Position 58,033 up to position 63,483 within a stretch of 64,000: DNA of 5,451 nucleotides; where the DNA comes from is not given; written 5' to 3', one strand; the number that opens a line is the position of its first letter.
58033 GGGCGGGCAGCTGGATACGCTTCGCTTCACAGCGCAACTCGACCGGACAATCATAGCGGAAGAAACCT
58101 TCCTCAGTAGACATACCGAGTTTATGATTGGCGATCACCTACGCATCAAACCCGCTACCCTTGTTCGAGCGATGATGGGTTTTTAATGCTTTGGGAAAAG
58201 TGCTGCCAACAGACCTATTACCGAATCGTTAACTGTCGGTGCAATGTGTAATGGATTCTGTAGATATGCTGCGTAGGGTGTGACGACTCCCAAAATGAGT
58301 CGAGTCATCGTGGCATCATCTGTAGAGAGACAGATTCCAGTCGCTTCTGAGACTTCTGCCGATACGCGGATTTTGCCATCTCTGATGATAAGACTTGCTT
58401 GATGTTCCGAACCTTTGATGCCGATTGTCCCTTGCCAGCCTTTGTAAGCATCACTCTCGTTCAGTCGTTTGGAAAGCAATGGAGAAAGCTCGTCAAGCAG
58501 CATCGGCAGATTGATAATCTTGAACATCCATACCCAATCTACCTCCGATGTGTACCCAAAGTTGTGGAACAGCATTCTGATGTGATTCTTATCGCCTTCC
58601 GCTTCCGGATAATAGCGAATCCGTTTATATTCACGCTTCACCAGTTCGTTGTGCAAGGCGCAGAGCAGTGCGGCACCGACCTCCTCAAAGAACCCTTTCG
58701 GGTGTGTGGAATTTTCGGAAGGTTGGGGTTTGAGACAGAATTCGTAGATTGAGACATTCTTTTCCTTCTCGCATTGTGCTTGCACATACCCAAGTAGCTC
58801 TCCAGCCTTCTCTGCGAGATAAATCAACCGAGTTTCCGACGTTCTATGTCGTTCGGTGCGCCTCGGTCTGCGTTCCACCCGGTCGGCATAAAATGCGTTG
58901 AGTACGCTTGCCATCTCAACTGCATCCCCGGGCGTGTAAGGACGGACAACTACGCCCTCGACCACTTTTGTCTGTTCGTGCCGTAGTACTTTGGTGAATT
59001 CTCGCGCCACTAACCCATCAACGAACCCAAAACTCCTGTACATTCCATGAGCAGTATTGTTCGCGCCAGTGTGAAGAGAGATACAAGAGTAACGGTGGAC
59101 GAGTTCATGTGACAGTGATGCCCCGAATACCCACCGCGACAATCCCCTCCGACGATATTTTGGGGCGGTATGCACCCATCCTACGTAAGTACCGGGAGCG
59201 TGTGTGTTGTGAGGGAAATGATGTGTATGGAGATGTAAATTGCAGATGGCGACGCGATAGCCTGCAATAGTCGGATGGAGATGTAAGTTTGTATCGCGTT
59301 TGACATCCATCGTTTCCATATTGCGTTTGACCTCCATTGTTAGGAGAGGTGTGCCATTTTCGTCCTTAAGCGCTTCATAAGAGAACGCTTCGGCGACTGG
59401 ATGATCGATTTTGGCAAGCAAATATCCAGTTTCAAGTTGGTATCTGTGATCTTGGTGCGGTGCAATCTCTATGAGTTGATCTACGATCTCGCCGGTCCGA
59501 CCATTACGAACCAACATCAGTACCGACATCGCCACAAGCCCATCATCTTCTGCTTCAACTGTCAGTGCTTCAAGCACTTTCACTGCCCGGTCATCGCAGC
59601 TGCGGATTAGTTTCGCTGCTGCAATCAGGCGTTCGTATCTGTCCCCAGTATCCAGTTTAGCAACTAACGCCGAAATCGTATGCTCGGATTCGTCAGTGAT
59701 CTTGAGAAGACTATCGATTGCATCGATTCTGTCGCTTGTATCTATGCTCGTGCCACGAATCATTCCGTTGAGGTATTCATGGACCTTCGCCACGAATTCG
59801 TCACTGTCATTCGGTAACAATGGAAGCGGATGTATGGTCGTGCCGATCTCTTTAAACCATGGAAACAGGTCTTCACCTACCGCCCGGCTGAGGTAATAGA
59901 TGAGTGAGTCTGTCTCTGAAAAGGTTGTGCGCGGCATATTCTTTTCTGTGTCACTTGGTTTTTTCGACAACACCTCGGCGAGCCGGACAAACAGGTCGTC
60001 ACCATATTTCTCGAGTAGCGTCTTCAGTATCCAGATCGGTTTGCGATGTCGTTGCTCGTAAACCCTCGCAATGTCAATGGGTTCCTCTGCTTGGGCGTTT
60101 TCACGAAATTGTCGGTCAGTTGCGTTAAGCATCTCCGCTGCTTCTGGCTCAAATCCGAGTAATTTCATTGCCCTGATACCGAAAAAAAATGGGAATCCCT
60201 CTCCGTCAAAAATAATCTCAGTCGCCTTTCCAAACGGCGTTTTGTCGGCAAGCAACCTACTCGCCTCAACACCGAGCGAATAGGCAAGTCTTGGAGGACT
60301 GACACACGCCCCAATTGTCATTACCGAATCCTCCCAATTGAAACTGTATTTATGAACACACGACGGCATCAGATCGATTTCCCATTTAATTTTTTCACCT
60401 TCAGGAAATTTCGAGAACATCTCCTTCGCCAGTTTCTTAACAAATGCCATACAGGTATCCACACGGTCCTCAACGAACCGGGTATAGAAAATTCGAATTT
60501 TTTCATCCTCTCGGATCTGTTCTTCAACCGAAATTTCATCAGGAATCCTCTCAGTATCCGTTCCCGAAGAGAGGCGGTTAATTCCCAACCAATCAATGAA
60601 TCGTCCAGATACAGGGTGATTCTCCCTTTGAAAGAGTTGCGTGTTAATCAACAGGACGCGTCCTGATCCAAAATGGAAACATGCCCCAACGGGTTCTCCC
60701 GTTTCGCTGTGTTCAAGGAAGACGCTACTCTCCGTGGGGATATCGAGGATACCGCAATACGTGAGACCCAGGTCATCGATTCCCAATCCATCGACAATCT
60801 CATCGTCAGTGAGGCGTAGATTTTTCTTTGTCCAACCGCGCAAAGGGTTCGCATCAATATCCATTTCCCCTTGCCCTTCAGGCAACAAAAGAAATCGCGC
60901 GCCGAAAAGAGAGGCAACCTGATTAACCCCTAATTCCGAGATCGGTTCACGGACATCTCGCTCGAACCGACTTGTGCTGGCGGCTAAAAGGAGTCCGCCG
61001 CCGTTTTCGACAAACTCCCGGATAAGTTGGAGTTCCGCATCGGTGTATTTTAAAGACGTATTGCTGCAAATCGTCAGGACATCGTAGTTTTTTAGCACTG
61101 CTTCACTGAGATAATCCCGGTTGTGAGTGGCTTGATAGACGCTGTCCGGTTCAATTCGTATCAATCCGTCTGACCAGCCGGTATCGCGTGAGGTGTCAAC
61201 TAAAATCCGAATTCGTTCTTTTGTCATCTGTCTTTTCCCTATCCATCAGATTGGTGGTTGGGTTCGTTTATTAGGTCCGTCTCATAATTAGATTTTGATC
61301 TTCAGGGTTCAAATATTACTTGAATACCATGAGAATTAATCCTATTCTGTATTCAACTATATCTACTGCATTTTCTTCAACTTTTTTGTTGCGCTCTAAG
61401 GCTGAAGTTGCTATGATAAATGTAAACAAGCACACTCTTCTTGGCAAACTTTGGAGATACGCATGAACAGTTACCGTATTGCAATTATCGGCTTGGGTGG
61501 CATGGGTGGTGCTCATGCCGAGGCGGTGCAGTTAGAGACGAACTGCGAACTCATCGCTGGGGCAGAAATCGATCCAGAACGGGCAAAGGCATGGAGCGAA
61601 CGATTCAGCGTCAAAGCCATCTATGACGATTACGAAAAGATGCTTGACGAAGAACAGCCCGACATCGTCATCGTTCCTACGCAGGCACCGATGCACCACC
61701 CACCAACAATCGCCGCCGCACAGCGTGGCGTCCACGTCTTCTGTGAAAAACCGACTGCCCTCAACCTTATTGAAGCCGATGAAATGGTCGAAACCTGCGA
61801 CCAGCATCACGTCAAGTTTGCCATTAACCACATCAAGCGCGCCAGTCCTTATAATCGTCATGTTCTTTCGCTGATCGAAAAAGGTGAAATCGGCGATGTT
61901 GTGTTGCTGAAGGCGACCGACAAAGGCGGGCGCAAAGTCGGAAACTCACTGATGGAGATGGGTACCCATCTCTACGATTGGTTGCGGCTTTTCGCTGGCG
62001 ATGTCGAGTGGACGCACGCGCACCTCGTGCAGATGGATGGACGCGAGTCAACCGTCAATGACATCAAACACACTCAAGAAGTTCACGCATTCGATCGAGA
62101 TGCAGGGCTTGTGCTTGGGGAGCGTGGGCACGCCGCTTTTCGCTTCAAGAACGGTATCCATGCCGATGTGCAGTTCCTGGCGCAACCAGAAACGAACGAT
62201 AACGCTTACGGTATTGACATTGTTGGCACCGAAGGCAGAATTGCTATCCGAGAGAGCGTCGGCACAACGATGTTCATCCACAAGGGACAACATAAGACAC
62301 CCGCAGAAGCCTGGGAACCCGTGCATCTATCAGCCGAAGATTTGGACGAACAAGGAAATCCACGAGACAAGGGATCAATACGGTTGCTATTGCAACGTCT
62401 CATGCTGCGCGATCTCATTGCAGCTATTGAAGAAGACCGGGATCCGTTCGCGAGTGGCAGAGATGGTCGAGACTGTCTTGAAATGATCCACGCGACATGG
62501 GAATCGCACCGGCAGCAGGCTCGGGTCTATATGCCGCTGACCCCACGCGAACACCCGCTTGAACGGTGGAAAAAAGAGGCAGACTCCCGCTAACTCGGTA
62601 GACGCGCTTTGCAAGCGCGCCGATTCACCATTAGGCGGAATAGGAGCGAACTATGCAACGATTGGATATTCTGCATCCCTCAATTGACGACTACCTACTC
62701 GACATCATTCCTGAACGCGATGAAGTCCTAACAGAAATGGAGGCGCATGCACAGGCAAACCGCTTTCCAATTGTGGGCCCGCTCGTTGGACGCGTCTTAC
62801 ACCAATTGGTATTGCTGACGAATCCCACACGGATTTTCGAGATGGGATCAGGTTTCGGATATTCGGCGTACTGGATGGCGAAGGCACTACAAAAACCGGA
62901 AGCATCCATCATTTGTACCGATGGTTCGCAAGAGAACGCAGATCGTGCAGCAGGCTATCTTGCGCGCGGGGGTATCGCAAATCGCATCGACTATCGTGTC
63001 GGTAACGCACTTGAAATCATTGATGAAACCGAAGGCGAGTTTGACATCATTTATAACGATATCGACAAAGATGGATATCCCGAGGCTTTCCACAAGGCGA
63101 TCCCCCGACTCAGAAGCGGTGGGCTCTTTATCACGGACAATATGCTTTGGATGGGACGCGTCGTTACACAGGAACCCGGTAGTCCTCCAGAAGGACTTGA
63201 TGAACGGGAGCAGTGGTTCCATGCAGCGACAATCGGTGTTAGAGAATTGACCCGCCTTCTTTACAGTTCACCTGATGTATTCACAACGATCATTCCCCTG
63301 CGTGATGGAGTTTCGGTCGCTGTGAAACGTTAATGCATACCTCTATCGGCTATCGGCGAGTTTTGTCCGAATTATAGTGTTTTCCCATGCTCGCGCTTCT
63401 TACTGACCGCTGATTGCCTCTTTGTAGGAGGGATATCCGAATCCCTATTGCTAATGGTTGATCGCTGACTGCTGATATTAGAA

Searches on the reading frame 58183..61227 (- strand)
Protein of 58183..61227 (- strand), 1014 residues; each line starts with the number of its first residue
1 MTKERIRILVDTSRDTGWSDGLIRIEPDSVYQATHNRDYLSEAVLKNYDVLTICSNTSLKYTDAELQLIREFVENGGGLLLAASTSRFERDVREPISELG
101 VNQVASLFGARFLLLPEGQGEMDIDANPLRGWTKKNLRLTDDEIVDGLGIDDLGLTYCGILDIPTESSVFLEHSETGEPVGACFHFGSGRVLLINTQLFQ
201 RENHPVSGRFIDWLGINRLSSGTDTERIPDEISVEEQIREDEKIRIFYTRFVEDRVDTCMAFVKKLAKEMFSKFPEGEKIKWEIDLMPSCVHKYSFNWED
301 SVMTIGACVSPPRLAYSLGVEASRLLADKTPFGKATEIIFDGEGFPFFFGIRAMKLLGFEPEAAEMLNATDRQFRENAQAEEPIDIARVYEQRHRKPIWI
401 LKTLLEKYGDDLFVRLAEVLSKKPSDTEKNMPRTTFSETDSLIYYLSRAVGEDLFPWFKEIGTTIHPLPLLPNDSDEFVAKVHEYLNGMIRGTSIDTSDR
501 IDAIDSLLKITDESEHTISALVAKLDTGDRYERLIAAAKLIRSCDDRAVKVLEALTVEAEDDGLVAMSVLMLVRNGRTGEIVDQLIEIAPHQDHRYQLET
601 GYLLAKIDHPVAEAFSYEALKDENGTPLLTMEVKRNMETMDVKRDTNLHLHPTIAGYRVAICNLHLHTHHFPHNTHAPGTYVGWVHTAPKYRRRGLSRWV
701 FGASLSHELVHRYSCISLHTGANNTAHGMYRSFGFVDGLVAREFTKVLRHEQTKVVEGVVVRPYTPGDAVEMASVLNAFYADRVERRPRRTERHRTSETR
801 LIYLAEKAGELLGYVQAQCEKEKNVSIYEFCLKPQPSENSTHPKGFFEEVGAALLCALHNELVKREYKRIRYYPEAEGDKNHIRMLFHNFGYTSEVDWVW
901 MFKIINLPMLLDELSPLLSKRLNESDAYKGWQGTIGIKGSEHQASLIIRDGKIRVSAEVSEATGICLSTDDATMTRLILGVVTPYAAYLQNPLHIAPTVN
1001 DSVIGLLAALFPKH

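Call 10: search_protein_families(library=pfam, proteins=[window:58183-61227:-], max_evalue=0.001)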
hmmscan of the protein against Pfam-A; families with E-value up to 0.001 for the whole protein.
window:58183-61227:- (1014 aa): 5 families
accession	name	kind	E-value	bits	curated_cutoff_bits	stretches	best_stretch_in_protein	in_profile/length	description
PF00583.31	Acetyltransf_1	-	3.9e-06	27.6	20.7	0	669-735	55-116/116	Acetyltransferase (GNAT) family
PF13508.13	Acetyltransf_7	-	4.3e-06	27.4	27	1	680-736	30-83/84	Acetyltransferase (GNAT) domain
PF08445.16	FR47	-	1.4e-05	25.4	22.1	1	676-735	18-77/86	FR47-like protein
PF13527.13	Acetyltransf_9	-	0.00041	20.8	25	0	673-735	66-124/127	Acetyltransferase (GNAT) domain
PF06283.17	ThuA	-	0.00081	20.1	33.4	0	30-90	34-93/209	Trehalose utilisation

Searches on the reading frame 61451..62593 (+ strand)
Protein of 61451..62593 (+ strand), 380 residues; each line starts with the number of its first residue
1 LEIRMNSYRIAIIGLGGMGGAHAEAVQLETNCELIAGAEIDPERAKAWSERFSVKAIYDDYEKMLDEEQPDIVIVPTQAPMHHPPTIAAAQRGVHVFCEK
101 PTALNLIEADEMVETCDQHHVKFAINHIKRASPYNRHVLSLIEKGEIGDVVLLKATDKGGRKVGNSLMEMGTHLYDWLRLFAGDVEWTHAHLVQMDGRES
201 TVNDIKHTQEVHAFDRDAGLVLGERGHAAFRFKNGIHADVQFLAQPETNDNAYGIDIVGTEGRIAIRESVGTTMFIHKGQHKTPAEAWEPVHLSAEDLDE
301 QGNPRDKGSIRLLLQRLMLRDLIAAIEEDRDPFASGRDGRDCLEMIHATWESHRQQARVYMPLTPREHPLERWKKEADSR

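Call 10: search_protein_families(library=pfam, proteins=[window:61451-62593:+], max_evalue=0.001)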
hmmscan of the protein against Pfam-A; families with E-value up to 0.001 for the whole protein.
window:61451-62593:+ (380 aa): 5 families
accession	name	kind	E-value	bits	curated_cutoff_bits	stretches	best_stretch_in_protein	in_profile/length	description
PF01408.29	GFO_IDH_MocA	-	3.3e-27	96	24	1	9-127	2-120/120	Oxidoreductase family, NAD-binding Rossmann fold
PF02894.22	GFO_IDH_MocA_C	-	1.9e-09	38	22.9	1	161-359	37-216/218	Oxidoreductase family, C-terminal alpha/beta domain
PF22725.1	GFO_IDH_MocA_C3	-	1.5e-06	28.7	27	1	137-264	3-123/124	GFO/IDH/MocA C-terminal domain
PF03807.23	F420_oxidored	-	3.8e-05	24.6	21.6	1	9-79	1-69/94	NADP oxidoreductase coenzyme F420-dependent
PF01175.24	Urocanase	-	0.00034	20.8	23.2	1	14-66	34-84/209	Urocanase Rossmann-like domain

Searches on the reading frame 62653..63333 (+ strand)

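Call 10: search_protein_families(library=pfam, proteins=[window:62653-63333:+], max_evalue=0.001)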
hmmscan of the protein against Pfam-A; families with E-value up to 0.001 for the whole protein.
window:62653-63333:+ (226 aa): 4 families
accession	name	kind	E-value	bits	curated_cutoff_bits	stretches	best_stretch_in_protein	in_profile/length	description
PF01596.23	Methyltransf_3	-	7.3e-28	97.7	22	1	40-225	27-203/204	O-methyltransferase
PF13578.12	Methyltransf_24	-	2.8e-11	44.6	26.3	1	63-163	2-104/105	Methyltransferase domain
PF13649.12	Methyltransf_25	-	4.7e-07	30.8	27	1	61-157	1-97/97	Methyltransferase domain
PF08241.18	Methyltransf_11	-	0.00089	20.3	21.2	0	63-134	2-65/95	Methyltransferase domain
